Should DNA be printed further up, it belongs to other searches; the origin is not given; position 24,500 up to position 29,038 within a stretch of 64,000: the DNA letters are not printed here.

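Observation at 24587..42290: Tandem array of four independently transcribed ~1400-aa dockerin-bearing double beta-helix paralogues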

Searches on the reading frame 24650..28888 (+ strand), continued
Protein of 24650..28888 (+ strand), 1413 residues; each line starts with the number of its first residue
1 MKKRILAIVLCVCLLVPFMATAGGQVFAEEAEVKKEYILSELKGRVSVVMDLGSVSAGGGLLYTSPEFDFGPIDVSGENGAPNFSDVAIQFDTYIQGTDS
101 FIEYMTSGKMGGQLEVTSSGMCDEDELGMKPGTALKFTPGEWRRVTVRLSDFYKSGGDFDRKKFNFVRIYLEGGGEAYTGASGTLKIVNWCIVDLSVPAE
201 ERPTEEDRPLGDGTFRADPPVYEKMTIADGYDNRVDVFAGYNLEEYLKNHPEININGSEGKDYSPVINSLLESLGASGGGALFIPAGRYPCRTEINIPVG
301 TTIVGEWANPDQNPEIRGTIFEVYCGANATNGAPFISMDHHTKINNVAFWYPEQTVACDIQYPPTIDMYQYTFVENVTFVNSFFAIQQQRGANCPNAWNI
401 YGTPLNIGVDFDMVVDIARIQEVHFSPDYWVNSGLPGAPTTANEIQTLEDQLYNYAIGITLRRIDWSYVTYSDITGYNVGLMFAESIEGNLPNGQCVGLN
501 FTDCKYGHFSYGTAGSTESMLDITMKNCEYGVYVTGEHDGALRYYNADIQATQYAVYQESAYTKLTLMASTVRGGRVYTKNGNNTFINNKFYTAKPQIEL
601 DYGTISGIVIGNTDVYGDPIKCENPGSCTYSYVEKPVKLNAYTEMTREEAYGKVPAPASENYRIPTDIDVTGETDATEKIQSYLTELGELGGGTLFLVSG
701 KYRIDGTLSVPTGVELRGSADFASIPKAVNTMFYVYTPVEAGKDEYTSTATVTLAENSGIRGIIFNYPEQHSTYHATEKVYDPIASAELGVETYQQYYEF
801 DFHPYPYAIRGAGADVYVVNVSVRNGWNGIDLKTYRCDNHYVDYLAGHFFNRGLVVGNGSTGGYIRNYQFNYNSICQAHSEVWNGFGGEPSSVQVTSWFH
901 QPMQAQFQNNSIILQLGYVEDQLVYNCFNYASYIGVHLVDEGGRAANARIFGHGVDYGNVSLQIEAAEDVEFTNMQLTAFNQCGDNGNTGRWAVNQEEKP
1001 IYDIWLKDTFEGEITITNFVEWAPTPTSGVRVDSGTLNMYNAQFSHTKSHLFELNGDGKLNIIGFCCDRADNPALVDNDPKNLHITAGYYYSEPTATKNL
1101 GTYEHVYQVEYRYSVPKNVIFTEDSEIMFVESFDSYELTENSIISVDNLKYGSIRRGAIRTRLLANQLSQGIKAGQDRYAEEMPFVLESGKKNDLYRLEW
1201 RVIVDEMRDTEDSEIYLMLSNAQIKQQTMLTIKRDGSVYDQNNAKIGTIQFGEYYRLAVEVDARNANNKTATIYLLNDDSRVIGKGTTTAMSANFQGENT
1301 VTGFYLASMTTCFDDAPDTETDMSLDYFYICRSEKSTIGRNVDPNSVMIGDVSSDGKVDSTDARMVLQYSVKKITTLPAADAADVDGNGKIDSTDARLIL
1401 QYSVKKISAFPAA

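Call 64: search_solved_structures(query=P0120, max_evalue=1)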
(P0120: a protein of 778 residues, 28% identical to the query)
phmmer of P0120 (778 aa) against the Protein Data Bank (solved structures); distinct sequences matched with E-value up to 1: 18.
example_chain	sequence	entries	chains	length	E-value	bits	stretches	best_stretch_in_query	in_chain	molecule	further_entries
2pyg_A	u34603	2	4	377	2.9e-07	32.1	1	19-86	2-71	Poly(beta-D-mannuronate) C5 epimerase 4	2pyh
5lw3_A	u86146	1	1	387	2.7e-06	28.9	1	19-65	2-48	Poly(beta-D-mannuronate) C5 epimerase 6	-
5m5z_A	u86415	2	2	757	3.3e-06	28.6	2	21-77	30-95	Beta-1,3-glucanase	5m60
3zpp_A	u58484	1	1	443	2.6e-05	25.7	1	20-161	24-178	CELL WALL SURFACE ANCHOR FAMILY PROTEIN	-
8xfq_A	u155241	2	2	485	3.4e-05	25.3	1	19-64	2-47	mannuronan 5-epimerase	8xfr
8ja4_A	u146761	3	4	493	3.6e-05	25.2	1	19-64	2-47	mannuronan 5-epimerase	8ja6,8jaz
4mr0_A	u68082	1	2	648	4e-05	25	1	17-160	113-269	Plasmin and fibronectin-binding protein A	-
3jur_A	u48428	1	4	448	0.0039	18.5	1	21-72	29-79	Exo-poly-alpha-D-galacturonosidase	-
7b7a_A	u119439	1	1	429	0.0042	18.3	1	21-69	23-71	Pectin lyase-like superfamily protein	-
8ikx_A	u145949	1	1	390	0.0046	18.2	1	22-69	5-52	Pectin lyase-like superfamily protein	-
7chu_A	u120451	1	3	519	0.007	17.6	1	20-66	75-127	Putative pectin lyase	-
5olp_A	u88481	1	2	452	0.015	16.6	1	19-66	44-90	Pectate lyase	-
4mxn_A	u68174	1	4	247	0.06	14.5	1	17-67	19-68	Uncharacterized protein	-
7b8b_A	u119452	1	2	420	0.19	12.9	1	21-75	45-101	Polygalacturonase ADPG2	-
1h80_A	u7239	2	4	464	0.27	12.4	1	22-62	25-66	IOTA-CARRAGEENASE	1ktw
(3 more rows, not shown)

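Call 65: search_solved_structures(query=P0105, max_evalue=1)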
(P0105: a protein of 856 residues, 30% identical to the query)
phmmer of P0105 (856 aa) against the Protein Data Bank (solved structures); distinct sequences matched with E-value up to 1: 21.
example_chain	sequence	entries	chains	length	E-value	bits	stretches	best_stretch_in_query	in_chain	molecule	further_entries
3jur_A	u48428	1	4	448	3.7e-12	48.3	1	33-135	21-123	Exo-poly-alpha-D-galacturonosidase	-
5lw3_A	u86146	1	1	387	1.6e-07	33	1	40-85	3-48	Poly(beta-D-mannuronate) C5 epimerase 6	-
8xfq_A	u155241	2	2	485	2.7e-07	32.2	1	40-85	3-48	mannuronan 5-epimerase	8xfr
8ja4_A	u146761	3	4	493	2.8e-07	32.2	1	40-85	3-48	mannuronan 5-epimerase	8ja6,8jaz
2pyg_A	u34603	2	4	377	1.7e-06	29.6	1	40-84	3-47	Poly(beta-D-mannuronate) C5 epimerase 4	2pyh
5m5z_A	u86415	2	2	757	1.8e-06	29.5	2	33-99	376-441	Beta-1,3-glucanase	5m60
2vbe_A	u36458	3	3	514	6.8e-06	27.6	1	39-116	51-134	TAILSPIKE-PROTEIN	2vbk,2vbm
4urr_A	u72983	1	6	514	6.8e-06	27.6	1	39-116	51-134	BIFUNCTIONAL TAIL PROTEIN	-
7sg7_A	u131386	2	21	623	9.3e-06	27.2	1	39-115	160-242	Gene 14 protein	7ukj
3zpp_A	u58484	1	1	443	1.3e-05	26.7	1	39-110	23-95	CELL WALL SURFACE ANCHOR FAMILY PROTEIN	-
4mr0_A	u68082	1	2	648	1.8e-05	26.2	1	38-110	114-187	Plasmin and fibronectin-binding protein A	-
5olp_A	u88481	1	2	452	4.4e-05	24.9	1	38-134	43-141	Pectate lyase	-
4mxn_A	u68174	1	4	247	0.00094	20.5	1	40-109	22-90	Uncharacterized protein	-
2uve_A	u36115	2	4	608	0.0029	18.9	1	40-98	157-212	EXOPOLYGALACTURONASE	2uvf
7b8b_A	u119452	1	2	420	0.0031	18.8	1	40-88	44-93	Polygalacturonase ADPG2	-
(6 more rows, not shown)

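Call 66: find_encoding_contigs(protein=P0091, flank=10000, max_places=1)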
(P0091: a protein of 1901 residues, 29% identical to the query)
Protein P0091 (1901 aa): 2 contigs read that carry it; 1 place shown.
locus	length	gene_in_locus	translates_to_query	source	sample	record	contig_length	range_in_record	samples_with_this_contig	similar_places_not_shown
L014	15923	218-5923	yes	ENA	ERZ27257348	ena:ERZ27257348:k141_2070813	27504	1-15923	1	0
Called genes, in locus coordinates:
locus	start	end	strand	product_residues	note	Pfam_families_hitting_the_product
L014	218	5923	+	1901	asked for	PF12708:Pect-lyase_RHGA_epim (faint), PF03422:CBM_6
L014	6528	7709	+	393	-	PF00202:Aminotran_3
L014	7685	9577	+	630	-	PF00005:ABC_tran, PF02463:SMC_N (faint), PF03193:RsgA_GTPase (faint), PF13175:AAA_15 (faint), PF05729:NACHT (faint), PF12848:ABC_tran_Xtn, PF00005:ABC_tran, PF16326:ABC_tran_CTD, +2 more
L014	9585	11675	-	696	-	PF12437:GSIII_N, PF00120:Gln-synt_C, PF18318:Gln-synt_C-ter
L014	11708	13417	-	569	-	PF00909:Ammonium_transp, PF00543:P-II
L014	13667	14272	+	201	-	PF04542:Sigma70_r2, PF04545:Sigma70_r4, PF08281:Sigma70_r4_2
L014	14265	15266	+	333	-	-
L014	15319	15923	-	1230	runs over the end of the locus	PF04616:Glyco_hydro_43, PF00754:F5_F8_type_C, PF22633:F5_F8_type_C_2 (weak), PF03422:CBM_6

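Call 67: find_encoding_contigs(protein=P0119, flank=10000, max_places=1)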
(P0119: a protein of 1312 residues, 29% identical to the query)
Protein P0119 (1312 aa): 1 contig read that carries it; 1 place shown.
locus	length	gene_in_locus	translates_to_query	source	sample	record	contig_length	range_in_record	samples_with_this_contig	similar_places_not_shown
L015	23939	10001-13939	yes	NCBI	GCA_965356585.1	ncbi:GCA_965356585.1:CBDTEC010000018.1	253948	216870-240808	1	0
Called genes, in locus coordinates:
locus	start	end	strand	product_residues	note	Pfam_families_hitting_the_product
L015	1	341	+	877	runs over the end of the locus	PF01411:tRNA-synt_2c, PF07973:tRNA_SAD, PF02272:DHHA1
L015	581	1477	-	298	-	PF03630:Fumble, PF01869:BcrAD_BadFG (weak)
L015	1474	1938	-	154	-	-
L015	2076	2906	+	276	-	PF00702:Hydrolase, PF13344:Hydrolase_6, PF13242:Hydrolase_like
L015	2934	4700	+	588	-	PF05833:NFACT_N, PF18297:NFACT-R_2 (faint), PF05670:NFACT-R_1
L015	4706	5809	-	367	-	PF01594:AI-2E_transport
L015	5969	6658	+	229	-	PF00160:Pro_isomerase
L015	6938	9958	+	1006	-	PF02837:Glyco_hydro_2_N, PF22666:Glyco_hydro_2_N2 (weak), PF00703:Glyco_hydro_2, PF02836:Glyco_hydro_2_C, PF16353:LacZ_4, PF02929:Bgal_small_N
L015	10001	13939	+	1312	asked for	PF12708:Pect-lyase_RHGA_epim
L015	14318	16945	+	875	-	PF12708:Pect-lyase_RHGA_epim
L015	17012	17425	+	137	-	PF17723:RHH_8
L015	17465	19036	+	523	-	PF03853:YjeF_N, PF01256:Carb_kinase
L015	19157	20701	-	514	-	-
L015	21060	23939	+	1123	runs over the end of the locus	PF24801:FNIII-A_GpJ (faint)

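Call 68: find_encoding_contigs(protein=P0088, flank=10000, max_places=2)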
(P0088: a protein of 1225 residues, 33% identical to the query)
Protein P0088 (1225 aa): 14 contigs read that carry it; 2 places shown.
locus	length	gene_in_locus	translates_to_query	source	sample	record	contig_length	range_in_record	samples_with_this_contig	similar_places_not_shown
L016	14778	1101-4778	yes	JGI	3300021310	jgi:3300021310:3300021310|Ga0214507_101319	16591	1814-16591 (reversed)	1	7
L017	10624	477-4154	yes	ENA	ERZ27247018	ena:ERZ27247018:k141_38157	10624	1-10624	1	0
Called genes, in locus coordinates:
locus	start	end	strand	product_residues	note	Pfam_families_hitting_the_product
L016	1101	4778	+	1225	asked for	PF12708:Pect-lyase_RHGA_epim, PF00754:F5_F8_type_C, PF22633:F5_F8_type_C_2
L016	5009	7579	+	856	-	PF07517:SecA_DEAD, PF00270:DEAD (weak), PF01043:SecA_PP_bind, PF21090:P-loop_SecA, PF07516:SecA_SW, PF02810:SEC-C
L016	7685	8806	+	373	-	PF03462:PCRF, PF00472:RF-1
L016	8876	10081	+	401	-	PF03447:NAD_binding_3, PF00742:Homoserine_dh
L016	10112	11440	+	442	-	PF00696:AA_kinase, PF01842:ACT (faint), PF13840:ACT_7 (weak), PF22468:ACT_9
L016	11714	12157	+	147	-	PF02367:TsaE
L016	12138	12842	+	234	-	PF00814:TsaD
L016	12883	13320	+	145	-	PF13302:Acetyltransf_3, PF13420:Acetyltransf_4, PF00583:Acetyltransf_1, PF13673:Acetyltransf_10, PF13508:Acetyltransf_7, PF08445:FR47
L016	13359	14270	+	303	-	PF23023:Anti-Pycsar_Apyc1, PF00753:Lactamase_B, PF12706:Lactamase_B_2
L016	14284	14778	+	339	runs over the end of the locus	PF00814:TsaD, PF22521:HypF_C_2, PF02543:Carbam_trans_N (weak)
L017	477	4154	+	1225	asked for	PF12708:Pect-lyase_RHGA_epim, PF00754:F5_F8_type_C, PF22633:F5_F8_type_C_2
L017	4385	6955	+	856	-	PF07517:SecA_DEAD, PF00270:DEAD (weak), PF01043:SecA_PP_bind, PF21090:P-loop_SecA, PF07516:SecA_SW, PF02810:SEC-C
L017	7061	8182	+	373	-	PF03462:PCRF, PF00472:RF-1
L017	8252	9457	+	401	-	PF03447:NAD_binding_3, PF00742:Homoserine_dh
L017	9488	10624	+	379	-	?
